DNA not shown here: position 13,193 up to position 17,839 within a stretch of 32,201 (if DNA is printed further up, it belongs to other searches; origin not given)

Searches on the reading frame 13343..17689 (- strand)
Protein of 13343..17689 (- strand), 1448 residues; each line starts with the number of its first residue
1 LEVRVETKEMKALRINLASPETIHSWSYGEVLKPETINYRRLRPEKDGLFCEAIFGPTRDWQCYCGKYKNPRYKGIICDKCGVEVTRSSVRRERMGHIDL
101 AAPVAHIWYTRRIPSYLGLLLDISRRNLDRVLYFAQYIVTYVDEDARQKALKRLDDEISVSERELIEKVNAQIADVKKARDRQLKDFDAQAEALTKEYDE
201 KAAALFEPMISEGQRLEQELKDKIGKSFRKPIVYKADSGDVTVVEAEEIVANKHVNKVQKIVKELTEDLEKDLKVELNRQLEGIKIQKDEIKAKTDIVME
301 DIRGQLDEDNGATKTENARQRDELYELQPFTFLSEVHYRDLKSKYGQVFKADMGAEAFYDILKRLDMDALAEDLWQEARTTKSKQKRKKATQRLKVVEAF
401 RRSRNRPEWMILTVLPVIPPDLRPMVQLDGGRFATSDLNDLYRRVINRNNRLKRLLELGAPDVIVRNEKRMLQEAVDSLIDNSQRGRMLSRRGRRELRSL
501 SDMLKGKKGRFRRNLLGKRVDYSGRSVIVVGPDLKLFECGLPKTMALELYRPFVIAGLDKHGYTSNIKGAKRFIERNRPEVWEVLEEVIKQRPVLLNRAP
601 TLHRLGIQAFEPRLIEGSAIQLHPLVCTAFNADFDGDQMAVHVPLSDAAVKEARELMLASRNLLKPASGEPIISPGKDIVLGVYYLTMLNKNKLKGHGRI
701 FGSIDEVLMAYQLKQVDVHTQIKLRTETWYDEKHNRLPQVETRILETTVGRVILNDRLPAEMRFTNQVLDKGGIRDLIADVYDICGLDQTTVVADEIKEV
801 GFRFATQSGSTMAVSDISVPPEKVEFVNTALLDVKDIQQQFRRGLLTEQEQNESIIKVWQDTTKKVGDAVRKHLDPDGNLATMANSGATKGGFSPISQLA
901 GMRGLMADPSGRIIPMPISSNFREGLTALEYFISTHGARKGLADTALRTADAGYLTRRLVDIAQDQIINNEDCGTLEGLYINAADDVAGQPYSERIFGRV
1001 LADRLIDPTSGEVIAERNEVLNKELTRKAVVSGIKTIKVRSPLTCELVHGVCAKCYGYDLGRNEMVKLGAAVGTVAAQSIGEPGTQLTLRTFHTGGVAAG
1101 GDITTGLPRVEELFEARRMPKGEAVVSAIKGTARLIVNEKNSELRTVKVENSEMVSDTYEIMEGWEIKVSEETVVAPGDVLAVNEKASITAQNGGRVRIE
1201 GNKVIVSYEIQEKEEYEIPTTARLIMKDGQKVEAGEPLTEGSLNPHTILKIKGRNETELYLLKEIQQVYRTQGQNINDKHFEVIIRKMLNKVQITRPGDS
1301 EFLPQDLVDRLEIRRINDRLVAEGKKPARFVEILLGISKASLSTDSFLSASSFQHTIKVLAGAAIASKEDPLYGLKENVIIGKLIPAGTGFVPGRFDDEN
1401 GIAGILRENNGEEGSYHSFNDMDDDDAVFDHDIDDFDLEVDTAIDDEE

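Call 7: search_protein_families(library=pfam, proteins=[window:13343-17689:-], max_evalue=0.001)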
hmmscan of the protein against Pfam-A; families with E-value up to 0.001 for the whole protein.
window:13343-17689:- (1448 aa): 5 families
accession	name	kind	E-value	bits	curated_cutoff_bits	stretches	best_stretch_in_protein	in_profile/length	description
PF04997.17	RNA_pol_Rpb1_1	-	3.8e-79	266.7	39.7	2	377-515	169-312/312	RNA polymerase Rpb1, domain 1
PF04998.22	RNA_pol_Rpb1_5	-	9.3e-63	212.6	28.5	1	925-1343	1-265/267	RNA polymerase Rpb1, domain 5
PF00623.25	RNA_pol_Rpb1_2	-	3.2e-39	135.3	25.3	1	517-658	1-165/166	RNA polymerase Rpb1, domain 2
PF04983.23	RNA_pol_Rpb1_3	-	2.1e-22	80.2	28.9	1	662-817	1-162/162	RNA polymerase Rpb1, domain 3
PF05000.22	RNA_pol_Rpb1_4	-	2.4e-09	37.5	24.8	1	850-916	20-85/107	RNA polymerase Rpb1, domain 4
